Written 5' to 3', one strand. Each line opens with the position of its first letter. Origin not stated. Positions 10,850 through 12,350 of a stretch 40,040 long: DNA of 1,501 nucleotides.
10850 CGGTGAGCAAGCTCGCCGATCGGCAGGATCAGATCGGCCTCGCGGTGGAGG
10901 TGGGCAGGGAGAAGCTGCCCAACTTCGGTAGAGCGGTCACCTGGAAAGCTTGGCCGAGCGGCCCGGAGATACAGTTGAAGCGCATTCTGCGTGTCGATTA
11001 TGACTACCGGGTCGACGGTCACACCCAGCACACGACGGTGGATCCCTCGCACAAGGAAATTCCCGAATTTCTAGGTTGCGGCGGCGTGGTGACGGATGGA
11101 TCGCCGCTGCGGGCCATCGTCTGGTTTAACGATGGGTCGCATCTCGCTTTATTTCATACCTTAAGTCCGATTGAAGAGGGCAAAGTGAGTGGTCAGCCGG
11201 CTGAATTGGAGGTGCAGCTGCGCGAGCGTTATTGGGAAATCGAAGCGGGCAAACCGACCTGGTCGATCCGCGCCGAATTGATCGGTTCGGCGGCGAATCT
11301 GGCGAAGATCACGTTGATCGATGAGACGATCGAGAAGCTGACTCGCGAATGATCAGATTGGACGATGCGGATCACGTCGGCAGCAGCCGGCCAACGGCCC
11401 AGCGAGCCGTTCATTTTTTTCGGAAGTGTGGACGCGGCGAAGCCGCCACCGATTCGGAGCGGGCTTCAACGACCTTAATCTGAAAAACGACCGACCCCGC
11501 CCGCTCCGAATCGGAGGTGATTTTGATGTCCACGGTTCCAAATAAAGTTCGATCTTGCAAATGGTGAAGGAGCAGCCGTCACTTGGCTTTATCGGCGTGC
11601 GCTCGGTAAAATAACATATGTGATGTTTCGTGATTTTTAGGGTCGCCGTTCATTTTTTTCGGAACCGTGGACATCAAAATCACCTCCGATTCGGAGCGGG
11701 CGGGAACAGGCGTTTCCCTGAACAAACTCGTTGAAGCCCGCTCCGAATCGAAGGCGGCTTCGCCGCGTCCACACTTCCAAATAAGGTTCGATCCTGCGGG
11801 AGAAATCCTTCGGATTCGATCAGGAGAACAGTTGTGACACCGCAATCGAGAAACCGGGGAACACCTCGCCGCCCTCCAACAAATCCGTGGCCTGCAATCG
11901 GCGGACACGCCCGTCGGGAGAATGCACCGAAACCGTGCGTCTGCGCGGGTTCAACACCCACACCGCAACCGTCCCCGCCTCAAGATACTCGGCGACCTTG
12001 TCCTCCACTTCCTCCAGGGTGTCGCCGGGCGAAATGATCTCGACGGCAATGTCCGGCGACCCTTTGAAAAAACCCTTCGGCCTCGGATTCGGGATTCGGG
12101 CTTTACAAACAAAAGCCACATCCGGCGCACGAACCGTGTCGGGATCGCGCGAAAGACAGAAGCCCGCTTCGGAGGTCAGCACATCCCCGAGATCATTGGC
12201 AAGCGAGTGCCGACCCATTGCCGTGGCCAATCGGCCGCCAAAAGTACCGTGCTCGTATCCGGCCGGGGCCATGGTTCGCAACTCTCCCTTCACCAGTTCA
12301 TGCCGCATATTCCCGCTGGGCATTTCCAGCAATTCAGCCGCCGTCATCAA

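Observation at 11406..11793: Two tandem 149-bp units with identical direct flanks but reverse-complemented cores (inversion footprint and 390-bp nested hairpin)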

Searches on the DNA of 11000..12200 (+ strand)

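Call 7: search_rna_families(source=window, start=11000, end=12200, threshold=evalue, max_evalue=10)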
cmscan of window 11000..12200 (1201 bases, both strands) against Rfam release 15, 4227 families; matches with E-value up to 10: 5.
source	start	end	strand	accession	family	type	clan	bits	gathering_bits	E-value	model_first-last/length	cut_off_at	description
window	11253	11304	+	RF03570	mir-8286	Gene; miRNA;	-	25.5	70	0.01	1-56/56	no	mir-8286 microRNA precursor family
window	11440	11523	-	RF03594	mir-3817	Gene; miRNA;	-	25.2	90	0.03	1-89/89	no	mir-3817 microRNA precursor family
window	11725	11796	-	RF01841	veev_FSE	Cis-reg; frameshift_element;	-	15.5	55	6.9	1-71/71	no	venezuelan equine encephalitis virus ribosomal frameshift element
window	11386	11425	+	RF00236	ctRNA_pGA1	Gene; antisense;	-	14.4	45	8.2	1-79/79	no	ctRNA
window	11430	11538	-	RF04137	MIR834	Gene; miRNA;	-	13.3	200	6.7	1-181/181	no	MIR834 microRNA precursor family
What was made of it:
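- On Any Rfam family: The best matches are 25 bits to miRNA-precursor models with thresholds of 70-200 (call 7).
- Tried and rejected: Rfam (call 7) returned only sub-threshold miRNA-like hairpin hits.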

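Call 25: search_dna_similar(query=window:11400-11800:+, collection=plasmids, mode=distant, max_evalue=0.01)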
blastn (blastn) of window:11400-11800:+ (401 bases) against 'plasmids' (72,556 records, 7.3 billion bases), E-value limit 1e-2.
No match.

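Call 26: search_dna_similar(query=window:11400-11800:+, collection=phages, mode=distant, max_evalue=0.01)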
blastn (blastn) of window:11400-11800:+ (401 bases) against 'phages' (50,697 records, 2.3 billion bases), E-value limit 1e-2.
No match.
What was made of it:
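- Tried and rejected: BLAST against plasmids and phages found nothing (calls 25, 26).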

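Call 62: build_rna_model(alignment_id=A3, structure=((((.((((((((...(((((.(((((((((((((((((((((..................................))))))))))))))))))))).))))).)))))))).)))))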
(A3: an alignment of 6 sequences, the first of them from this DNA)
Model R1 built from alignment A3 (6 sequences, 118 columns); structure: as given.
model positions 118; base pairs 38; branch points 0; effective number of sequences 0.78; information 0.59 bits per position. Calibrated on 0.2 Mb of random sequence (short: E-values are rough).
structure used (alignment columns):
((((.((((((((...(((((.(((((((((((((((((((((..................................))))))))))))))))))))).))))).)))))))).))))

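Call 63: search_with_rna_model(model_id=R1, sources=[window, L001, L002, L003, L004, L005, L006, L007, L008, L009, L010, L011, L012, L013, L014, L015, L016, L017, L018, L019, L020, L021, L022, L023, L024, L025, L026, L027, L028, L029, L030, L031, L032, L033, L034, L035, L036, L037, L038, L039, L040, L041, L042, L043, L044, L045, L046, L047, L048, L049, L050, L051, L052, L053, L054, L055, L056, L057, L058, L059, L060, L061, L062, L063, L064, L065, L066, L067, L068, L069, L070, L071, L072, L073, L074, L075, L076, L077, L078, L079, L080, L081, L082, L083, L084, L085, L086, L087, L088, L089, L090, L091, L092, L093, L094, L095], max_evalue=10)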
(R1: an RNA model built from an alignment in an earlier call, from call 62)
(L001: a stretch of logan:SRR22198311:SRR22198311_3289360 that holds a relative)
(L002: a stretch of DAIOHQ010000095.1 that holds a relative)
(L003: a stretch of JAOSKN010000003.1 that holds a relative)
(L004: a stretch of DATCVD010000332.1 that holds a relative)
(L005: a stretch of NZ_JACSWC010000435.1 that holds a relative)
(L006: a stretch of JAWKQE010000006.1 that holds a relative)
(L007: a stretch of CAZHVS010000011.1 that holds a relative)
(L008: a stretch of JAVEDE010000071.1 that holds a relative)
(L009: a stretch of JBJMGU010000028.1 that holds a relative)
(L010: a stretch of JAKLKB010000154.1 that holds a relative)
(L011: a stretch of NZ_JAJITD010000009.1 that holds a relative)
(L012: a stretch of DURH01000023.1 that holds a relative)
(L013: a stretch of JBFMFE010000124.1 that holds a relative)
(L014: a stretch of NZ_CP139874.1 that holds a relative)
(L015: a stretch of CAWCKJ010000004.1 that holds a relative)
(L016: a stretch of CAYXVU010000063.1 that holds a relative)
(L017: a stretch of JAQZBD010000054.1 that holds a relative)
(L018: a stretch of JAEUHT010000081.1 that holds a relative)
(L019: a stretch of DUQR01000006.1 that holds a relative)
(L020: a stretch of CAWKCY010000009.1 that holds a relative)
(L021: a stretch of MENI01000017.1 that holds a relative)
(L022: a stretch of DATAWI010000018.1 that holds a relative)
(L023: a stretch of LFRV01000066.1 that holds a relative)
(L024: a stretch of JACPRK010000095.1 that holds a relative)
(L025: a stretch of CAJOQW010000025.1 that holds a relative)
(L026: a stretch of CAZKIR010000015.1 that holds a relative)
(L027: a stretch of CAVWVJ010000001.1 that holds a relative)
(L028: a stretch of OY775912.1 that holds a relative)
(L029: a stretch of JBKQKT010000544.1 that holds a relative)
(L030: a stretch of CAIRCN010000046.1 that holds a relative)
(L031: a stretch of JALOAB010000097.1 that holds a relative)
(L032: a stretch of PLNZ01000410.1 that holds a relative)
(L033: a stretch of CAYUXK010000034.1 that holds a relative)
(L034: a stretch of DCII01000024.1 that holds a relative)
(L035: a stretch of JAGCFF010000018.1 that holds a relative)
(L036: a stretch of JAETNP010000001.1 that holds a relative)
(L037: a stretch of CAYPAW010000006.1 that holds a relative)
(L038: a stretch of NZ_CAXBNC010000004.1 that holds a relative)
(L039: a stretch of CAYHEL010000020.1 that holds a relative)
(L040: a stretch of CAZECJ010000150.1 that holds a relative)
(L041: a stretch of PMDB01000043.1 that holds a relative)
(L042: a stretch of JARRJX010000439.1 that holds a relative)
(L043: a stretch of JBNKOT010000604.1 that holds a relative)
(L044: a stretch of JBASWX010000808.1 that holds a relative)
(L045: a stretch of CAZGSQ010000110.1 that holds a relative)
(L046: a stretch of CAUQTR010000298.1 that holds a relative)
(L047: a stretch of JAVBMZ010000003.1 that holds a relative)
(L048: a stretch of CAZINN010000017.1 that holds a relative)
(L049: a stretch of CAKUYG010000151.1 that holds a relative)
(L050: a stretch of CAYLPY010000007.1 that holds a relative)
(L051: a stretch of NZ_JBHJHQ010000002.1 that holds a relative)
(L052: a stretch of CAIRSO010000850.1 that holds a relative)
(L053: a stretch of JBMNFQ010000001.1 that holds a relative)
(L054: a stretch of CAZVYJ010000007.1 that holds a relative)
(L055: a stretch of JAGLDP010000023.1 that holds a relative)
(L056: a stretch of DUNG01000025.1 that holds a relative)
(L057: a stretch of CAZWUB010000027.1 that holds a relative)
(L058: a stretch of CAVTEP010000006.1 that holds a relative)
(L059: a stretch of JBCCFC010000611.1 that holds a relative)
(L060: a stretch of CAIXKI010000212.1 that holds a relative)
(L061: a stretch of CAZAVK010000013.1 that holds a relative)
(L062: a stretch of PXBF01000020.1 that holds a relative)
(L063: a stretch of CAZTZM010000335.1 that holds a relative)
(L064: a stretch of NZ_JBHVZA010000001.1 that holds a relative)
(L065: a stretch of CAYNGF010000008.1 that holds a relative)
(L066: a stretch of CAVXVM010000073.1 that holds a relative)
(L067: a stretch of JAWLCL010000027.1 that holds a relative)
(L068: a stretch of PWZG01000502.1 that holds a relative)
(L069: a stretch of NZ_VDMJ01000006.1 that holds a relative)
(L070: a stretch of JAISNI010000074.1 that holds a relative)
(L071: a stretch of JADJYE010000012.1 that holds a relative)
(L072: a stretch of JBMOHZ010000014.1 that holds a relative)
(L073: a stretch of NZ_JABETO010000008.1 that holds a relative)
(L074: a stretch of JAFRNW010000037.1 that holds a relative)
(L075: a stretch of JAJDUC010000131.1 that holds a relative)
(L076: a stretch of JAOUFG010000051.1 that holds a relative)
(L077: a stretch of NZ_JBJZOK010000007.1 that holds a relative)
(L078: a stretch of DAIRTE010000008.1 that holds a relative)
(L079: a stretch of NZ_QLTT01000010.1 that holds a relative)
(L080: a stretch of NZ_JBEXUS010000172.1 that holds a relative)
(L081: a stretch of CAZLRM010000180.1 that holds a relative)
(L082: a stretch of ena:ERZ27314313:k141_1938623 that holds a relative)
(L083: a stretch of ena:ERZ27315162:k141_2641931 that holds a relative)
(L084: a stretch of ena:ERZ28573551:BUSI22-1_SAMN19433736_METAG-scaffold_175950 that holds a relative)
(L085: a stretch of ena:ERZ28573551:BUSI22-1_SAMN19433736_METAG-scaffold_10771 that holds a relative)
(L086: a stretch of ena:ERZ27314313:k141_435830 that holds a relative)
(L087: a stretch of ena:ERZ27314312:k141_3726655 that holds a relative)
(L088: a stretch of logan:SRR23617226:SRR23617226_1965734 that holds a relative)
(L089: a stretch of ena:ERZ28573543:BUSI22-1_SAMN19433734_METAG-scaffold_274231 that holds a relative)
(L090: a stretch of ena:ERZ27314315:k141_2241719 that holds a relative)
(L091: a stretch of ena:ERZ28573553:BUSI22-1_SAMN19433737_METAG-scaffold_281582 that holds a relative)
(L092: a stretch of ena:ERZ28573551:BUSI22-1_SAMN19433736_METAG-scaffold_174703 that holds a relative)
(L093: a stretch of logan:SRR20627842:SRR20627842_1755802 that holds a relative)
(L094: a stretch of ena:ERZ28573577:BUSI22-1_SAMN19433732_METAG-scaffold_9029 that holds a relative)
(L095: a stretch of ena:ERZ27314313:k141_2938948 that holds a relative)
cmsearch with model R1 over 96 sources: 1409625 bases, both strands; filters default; matches with E-value up to 10: 25.
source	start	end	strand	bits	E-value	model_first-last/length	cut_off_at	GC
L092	2115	2232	-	140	2.3e-27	1-118/118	no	0.6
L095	1018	1135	+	140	2.3e-27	1-118/118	no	0.6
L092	1886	2003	+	139.8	2.5e-27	1-118/118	no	0.6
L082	1475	1592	+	139.5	2.8e-27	1-118/118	no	0.59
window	11661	11778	-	138.7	4.3e-27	1-118/118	no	0.6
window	11422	11539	+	137.4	8.2e-27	1-118/118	no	0.6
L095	1247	1364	-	133.9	5.1e-26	1-118/118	no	0.6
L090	1786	1899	+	125.4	3.8e-24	1-114/118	3'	0.61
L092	2115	2232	+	62.6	2.8e-10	1-118/118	no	0.6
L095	1018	1135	-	62.6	2.8e-10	1-118/118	no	0.6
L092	1886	2003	-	61.5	4.8e-10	1-118/118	no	0.6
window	11661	11778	+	59.1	1.7e-09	1-118/118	no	0.6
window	11422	11539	-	58.8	1.9e-09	1-118/118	no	0.6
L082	1475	1592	-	57.5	3.9e-09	1-118/118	no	0.59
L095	1247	1364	+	57.1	4.7e-09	1-118/118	no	0.6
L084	2171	2223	+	47.6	5.8e-07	1-53/118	3'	0.66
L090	1786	1899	-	47.4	6.5e-07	5-118/118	5'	0.61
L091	1595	1635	+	35.2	0.00031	1-41/118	3'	0.68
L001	890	913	+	18.1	1.9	1-24/118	3'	0.71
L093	1488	1511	+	18.1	1.9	1-24/118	3'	0.71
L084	2171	2223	-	17.8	2.2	68-118/118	5'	0.66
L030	12945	12980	-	16.8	3.7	1-118/118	no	0.78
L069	10729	10759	-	15.9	5.7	1-118/118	no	0.74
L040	3863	3945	+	15.8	6.1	1-118/118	no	0.7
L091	1595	1635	-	15.8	6.2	80-118/118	5'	0.68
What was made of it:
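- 11426..11535 (+): Core 1, the left inverted repeat. It is a 110-nt hairpin whose G·U-compatible ('sense') strand is the + strand, co-directional with the upstream + gene. The conserved arms are 11426-11464 and 11499-11535 and the variable apex is about 11465-11498. CM R1 scores 137 bits on + against 59 bits on - (call 63).
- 11665..11774 (-): Core 2, the right inverted repeat. It is the same hairpin with its sense strand on the - strand, co-directional with gnd-Uma2. CM R1 scores 139 bits on - against 59 bits on + (call 63).
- On REP / BIME: There is no further copy in the 40-kb window or in 1.41 Mb of fetched loci (call 63).
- The CM scores ~138 bits on the sense strand against ~59 bits on the antisense (call 63). 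No other copy was found in the window, in ~60 kb of close relatives or in 1.4 Mb of fetched loci with a covariance model (call 63).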

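Call 75: search_with_rna_model(model_id=R1, sources=[L097, L098, L099, L100, L101, L102, L103], max_evalue=10, show_alignments=3)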
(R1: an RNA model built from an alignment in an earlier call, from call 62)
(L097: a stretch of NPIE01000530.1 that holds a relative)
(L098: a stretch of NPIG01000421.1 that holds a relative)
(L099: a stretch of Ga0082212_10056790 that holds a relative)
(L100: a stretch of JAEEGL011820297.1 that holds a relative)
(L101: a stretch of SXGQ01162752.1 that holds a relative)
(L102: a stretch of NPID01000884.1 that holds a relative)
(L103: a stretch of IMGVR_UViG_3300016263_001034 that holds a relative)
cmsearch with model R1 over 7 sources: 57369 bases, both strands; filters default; matches with E-value up to 10: 2.
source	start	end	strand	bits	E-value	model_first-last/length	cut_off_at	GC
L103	8696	8779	-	20.5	0.023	1-118/118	no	0.67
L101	9780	9848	+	12.8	1.1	1-118/118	no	0.64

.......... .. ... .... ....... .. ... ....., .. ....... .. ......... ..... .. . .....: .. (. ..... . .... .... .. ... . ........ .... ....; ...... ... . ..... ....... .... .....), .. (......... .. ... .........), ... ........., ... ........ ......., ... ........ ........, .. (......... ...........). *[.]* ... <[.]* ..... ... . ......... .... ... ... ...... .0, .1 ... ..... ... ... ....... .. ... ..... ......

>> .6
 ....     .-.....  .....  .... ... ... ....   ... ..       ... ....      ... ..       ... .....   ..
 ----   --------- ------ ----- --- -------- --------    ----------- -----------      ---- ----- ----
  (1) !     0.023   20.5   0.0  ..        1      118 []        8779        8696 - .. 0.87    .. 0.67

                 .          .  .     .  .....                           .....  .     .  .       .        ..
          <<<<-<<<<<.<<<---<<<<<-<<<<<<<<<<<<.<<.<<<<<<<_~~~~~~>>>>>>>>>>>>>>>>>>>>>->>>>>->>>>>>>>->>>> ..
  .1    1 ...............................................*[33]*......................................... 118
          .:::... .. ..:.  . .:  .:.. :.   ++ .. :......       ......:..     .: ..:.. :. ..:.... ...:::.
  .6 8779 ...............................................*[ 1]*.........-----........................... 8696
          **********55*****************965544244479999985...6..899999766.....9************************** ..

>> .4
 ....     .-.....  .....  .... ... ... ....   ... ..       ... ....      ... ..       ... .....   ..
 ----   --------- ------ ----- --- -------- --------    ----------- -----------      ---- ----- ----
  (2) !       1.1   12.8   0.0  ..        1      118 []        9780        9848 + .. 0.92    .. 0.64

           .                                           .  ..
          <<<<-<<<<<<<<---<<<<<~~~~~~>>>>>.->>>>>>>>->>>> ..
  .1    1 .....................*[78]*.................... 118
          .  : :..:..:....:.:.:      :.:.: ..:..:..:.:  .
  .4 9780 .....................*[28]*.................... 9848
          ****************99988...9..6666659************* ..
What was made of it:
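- On MITE: None was found in the DNA available (calls 63, 75).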
